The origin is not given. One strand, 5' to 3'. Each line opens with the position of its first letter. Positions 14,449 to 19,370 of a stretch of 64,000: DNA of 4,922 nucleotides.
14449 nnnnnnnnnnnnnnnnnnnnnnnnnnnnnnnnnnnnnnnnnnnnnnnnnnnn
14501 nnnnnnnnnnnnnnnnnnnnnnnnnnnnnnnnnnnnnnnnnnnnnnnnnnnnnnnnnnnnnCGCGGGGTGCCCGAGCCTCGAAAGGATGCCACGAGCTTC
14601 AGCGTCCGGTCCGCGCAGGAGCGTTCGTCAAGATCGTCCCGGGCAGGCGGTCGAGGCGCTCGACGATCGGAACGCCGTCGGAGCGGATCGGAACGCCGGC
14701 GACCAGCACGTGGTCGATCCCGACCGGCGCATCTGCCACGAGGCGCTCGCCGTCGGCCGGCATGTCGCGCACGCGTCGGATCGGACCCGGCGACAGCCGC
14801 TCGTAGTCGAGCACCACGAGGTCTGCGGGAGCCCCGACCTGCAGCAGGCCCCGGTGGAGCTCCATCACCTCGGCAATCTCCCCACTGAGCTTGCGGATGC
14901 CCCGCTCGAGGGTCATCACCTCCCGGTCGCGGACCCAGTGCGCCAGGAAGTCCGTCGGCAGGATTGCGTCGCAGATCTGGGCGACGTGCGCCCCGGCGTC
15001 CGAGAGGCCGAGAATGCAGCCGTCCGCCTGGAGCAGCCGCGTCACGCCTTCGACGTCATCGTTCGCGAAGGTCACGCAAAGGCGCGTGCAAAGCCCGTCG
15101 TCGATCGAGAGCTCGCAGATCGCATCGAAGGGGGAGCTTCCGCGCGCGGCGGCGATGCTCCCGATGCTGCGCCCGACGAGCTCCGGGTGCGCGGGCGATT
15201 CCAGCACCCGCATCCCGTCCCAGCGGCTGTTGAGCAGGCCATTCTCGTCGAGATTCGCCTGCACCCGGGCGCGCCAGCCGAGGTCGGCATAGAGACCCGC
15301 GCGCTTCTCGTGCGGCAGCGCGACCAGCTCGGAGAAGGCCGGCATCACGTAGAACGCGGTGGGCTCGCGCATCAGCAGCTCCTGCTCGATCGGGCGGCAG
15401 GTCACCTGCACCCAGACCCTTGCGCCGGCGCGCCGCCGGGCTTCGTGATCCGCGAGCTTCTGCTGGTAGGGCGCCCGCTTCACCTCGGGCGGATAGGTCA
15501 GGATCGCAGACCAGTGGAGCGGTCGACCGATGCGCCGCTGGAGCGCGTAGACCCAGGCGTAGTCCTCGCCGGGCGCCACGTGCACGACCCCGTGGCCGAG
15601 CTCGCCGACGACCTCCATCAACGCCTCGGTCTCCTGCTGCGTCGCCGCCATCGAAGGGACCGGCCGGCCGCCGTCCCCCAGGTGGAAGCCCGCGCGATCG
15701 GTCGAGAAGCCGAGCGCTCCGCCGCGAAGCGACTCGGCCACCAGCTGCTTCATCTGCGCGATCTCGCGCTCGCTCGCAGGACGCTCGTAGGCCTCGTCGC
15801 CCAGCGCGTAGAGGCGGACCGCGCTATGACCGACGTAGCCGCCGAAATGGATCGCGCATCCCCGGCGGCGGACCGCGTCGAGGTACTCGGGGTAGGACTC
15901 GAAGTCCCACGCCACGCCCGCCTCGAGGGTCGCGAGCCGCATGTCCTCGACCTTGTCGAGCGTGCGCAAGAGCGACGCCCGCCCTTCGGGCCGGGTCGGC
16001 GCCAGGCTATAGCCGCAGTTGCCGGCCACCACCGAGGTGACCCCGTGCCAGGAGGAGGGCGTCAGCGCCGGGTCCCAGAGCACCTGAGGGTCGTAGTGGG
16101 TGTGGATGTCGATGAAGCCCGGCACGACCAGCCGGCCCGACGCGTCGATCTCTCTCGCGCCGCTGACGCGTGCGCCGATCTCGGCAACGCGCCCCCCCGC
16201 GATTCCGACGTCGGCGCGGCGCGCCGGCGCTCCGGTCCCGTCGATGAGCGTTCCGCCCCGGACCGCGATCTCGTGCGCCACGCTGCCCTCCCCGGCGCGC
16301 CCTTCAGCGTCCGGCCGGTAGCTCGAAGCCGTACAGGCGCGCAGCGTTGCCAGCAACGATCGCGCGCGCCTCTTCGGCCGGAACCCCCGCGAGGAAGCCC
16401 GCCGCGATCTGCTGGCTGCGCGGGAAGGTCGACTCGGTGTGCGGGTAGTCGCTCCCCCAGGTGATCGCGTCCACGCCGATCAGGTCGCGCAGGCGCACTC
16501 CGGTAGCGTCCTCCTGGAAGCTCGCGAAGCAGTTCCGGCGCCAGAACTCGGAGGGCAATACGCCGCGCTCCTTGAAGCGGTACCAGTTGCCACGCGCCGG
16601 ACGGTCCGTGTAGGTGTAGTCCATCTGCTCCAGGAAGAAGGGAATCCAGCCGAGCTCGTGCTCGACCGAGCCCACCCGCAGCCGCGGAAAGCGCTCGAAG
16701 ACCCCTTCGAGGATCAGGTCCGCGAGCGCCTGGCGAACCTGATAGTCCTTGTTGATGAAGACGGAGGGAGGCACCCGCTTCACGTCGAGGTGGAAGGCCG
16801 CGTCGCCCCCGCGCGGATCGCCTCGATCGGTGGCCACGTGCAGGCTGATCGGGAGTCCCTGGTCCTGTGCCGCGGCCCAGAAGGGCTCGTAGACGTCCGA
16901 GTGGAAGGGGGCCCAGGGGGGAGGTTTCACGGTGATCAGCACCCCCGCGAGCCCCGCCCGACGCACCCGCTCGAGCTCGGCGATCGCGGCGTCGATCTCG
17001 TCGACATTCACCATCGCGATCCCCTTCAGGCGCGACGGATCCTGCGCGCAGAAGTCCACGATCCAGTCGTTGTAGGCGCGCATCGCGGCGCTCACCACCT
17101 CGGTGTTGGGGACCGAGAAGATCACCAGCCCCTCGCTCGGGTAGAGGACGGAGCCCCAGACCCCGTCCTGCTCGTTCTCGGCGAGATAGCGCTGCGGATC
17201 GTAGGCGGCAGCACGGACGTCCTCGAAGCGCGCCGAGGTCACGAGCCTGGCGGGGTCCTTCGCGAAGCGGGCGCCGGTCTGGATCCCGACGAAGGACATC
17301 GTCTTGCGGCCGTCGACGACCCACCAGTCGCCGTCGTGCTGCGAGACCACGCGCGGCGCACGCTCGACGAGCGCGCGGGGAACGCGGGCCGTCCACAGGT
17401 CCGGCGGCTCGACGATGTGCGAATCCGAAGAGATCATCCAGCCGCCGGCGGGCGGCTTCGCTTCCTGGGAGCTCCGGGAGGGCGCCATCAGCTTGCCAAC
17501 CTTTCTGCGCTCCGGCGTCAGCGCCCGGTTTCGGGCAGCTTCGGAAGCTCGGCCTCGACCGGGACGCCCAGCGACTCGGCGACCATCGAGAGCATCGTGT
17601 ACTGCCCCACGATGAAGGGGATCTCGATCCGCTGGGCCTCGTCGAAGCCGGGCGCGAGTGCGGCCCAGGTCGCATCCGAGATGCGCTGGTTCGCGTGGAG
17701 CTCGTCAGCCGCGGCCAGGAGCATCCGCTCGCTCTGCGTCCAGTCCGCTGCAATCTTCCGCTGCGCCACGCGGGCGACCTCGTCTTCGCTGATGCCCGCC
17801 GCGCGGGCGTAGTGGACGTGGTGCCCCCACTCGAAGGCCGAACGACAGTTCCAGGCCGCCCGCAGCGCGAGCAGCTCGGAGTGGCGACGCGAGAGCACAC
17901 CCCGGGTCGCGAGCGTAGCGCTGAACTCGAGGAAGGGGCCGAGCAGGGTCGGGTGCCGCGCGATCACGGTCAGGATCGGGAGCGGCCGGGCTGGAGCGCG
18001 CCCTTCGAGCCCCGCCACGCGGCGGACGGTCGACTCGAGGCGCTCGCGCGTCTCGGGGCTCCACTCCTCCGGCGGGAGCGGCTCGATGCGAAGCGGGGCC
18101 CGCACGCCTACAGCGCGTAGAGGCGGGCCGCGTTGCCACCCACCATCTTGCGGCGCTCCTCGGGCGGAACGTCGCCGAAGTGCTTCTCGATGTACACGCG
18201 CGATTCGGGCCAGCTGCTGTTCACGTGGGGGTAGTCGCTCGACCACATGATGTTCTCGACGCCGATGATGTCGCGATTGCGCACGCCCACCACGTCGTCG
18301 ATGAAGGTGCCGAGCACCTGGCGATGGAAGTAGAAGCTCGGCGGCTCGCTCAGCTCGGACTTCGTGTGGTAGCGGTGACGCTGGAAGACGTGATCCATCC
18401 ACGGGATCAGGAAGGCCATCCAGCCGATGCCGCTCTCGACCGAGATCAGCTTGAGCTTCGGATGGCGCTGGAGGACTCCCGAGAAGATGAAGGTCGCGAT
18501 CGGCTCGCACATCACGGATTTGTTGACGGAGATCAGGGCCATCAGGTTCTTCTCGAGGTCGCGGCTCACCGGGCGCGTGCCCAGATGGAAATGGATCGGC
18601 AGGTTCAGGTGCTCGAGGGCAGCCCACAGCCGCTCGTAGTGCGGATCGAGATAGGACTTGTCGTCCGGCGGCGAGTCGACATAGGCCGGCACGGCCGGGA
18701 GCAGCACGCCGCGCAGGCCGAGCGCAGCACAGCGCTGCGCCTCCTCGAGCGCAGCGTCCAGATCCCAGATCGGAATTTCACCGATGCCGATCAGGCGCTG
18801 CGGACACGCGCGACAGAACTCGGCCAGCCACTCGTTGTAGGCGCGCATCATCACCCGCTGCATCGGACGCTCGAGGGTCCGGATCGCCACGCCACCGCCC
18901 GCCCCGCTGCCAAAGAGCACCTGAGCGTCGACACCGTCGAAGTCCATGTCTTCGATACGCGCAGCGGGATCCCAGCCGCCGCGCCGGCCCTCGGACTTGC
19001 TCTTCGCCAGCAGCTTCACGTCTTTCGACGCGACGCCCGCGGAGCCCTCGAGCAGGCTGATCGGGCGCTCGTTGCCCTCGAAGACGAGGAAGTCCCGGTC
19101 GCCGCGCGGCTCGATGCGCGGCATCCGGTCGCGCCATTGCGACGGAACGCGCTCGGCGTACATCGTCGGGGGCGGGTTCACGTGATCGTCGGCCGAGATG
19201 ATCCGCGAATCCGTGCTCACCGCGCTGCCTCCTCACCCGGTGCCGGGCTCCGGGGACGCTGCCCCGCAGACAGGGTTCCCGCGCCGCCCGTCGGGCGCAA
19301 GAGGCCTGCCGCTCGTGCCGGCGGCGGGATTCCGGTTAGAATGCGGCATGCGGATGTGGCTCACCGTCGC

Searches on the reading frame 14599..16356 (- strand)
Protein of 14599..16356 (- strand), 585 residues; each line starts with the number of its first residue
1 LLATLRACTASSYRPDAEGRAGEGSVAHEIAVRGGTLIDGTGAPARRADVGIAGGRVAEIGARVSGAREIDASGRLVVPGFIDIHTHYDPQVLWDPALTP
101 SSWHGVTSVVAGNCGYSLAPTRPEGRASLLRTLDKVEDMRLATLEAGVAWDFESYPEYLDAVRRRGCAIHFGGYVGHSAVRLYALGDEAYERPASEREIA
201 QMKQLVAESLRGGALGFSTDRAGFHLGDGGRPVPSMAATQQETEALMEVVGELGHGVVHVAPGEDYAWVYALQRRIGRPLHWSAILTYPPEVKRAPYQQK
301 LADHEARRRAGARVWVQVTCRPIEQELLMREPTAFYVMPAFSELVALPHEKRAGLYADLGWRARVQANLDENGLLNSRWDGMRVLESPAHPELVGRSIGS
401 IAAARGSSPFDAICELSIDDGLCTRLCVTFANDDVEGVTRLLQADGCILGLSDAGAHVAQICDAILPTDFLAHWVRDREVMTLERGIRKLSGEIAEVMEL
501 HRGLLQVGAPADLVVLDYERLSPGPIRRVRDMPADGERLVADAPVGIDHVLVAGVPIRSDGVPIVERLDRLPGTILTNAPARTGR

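Call 46: search_protein_families(library=pfam, proteins=[window:14599-16356:-], max_evalue=0.00001)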
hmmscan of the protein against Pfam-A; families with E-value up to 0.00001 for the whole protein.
window:14599-16356:- (585 aa): 2 families
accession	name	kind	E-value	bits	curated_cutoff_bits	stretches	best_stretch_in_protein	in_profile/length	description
PF07969.17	Amidohydro_3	-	1.3e-32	114.3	29.7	1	68-555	1-469/472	Amidohydrolase family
PF01979.26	Amidohydro_1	-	2.6e-08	33.9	25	0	436-554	233-342/345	Amidohydrolase family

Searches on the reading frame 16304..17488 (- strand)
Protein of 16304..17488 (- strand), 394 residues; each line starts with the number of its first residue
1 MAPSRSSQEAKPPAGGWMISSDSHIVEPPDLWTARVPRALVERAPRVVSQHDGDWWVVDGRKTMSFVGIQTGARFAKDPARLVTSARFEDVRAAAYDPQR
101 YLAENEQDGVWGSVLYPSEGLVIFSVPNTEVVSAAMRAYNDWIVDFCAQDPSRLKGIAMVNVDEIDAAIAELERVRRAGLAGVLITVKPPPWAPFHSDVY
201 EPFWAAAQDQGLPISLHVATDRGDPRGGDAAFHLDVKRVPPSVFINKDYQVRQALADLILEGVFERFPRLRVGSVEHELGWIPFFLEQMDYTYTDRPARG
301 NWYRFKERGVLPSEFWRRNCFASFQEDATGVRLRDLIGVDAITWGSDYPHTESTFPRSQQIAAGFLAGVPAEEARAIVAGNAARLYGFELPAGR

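Call 46: search_protein_families(library=pfam, proteins=[window:16304-17488:-], max_evalue=0.00001)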
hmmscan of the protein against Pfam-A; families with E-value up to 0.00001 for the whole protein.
window:16304-17488:- (394 aa): 1 family
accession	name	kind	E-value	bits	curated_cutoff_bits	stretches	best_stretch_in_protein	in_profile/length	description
PF04909.20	Amidohydro_2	-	6.2e-31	108.7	26.4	1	128-388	54-289/289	Amidohydrolase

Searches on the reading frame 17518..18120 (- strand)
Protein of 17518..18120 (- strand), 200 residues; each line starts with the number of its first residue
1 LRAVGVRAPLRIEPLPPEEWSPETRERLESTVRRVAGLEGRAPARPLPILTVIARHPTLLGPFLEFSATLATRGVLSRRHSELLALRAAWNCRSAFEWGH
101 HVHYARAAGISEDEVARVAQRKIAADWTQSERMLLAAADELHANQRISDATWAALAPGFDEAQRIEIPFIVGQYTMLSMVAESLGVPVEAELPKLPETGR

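Call 49: search_protein_families(library=pfam, proteins=[window:17518-18120:-], max_evalue=0.00001)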
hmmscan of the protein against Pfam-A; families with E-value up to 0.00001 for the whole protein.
window:17518-18120:- (200 aa): 1 family
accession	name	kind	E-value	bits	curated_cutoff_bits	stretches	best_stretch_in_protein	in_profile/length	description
PF02627.25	CMD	-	4.5e-09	36.6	23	1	63-138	7-83/84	Carboxymuconolactone decarboxylase family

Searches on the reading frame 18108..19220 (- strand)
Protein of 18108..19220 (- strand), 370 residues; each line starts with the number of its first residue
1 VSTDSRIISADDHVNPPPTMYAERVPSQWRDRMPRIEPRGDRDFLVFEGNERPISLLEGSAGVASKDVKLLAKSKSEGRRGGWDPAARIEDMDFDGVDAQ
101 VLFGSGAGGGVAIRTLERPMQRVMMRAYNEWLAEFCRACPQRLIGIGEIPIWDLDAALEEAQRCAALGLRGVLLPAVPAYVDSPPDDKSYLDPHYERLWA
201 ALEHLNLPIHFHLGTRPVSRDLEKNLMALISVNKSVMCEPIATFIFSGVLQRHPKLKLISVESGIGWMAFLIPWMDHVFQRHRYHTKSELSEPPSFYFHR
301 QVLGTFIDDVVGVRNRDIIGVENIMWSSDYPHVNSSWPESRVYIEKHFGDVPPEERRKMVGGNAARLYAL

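Call 20: find_encoding_contigs(protein=window:18111-19220:-, flank=10000, max_places=4)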
Protein seq(370 aa) (370 aa): 1 contig read that carries it; 1 place shown.
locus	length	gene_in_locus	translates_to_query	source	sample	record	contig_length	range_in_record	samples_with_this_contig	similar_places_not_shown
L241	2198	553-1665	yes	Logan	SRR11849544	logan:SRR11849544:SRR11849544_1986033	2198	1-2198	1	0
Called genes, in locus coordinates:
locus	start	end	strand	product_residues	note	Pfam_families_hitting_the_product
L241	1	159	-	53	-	?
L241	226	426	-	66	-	PF00578:AhpC-TSA (weak)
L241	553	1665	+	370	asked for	PF04909:Amidohydro_2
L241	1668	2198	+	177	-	?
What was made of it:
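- On Sec-containing Prx selenoprotein family (TxxU): The source genome was not retrievable; only a 2.2 kb Logan contig was found (call 20).
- Tried and rejected: (5) I tried to recover the source genome by exact-protein look-up, but only a 2.2 kb Logan contig carried the neighbouring amidohydrolase (call 20).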

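Call 46: search_protein_families(library=pfam, proteins=[window:18108-19220:-], max_evalue=0.00001)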
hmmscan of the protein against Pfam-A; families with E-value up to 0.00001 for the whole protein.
window:18108-19220:- (370 aa): 1 family
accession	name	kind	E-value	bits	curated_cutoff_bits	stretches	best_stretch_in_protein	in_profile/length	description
PF04909.20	Amidohydro_2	-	4.1e-33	115.8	26.4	1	69-369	11-288/289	Amidohydrolase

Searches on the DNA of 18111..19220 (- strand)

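Call 39: search_with_rna_model(model_id=R1, sources=[L242, L243, L244, L245, L246, L248, L250, L241, L232, L226, L161, L046], filters=off, max_evalue=10)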
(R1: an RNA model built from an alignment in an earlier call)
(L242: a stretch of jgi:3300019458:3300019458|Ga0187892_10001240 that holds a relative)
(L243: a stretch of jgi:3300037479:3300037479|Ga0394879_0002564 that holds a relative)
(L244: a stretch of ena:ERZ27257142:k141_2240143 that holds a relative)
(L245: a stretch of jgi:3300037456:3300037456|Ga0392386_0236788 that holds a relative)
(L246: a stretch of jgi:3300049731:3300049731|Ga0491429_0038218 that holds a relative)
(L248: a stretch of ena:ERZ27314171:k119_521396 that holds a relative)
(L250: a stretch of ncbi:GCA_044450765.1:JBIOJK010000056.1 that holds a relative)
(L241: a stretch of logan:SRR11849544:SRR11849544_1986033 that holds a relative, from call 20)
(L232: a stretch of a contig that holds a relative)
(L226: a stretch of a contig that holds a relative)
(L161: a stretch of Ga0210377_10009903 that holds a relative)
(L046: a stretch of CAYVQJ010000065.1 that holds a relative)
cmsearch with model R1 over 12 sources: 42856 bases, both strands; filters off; matches with E-value up to 10: 33.
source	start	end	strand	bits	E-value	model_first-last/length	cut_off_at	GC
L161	4037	4084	-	48.6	1.7e-12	1-48/48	no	0.65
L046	1937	1984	-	44.9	1.9e-11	1-48/48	no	0.79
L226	1085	1132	+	42.6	9.4e-11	1-48/48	no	0.69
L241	181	228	-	33.6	3.5e-08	1-48/48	no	0.73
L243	3187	3234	+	25.2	8.7e-06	1-48/48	no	0.81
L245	314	361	+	23.7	2.3e-05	1-48/48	no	0.83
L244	561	608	+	20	0.00026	1-48/48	no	0.79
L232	487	503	+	13.9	0.015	19-35/48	no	0.82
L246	1011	1058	+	12.1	0.05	1-48/48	no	0.71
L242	3196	3243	+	9.3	0.31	1-48/48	no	0.79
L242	4828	4880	-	7.7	0.86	16-48/48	no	0.7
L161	2136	2193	+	7.1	1.3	15-48/48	no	0.69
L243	4316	4350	-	6.8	1.6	17-48/48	no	0.74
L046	3266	3293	-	6.8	1.6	18-45/48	no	0.75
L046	1366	1375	-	6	2.6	1-48/48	no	0.6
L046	3596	3616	+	6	2.7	18-42/48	no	0.67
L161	4722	4730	+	6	2.7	1-48/48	no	0.56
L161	4346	4354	+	6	2.7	1-48/48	no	0.67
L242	3200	3225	-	5.7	3.3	18-47/48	no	0.81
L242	2796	2804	-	5.6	3.4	1-48/48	no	0.56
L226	679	687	-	5.6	3.4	1-48/48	no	0.56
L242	1658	1675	+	5.6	3.6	18-39/48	no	0.78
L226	903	924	-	5.6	3.6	18-43/48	no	0.77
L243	554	570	+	5.2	4.4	19-35/48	no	0.88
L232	315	329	+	5.1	5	20-34/48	no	0.93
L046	2599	2629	-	4.8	5.8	18-43/48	no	0.77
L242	4940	4968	-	4.8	6.2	17-48/48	no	0.83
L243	3643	3666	-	4.4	7.7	18-43/48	no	0.92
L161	7052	7068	-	4.3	8.5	19-35/48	no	0.65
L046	6408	6430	+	4.2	8.9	18-43/48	no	0.83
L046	524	532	+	4.2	9.1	1-48/48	no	0.56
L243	437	468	-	4.1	9.6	1-48/48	no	0.62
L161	6850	6857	-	4.1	9.8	1-48/48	no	0.62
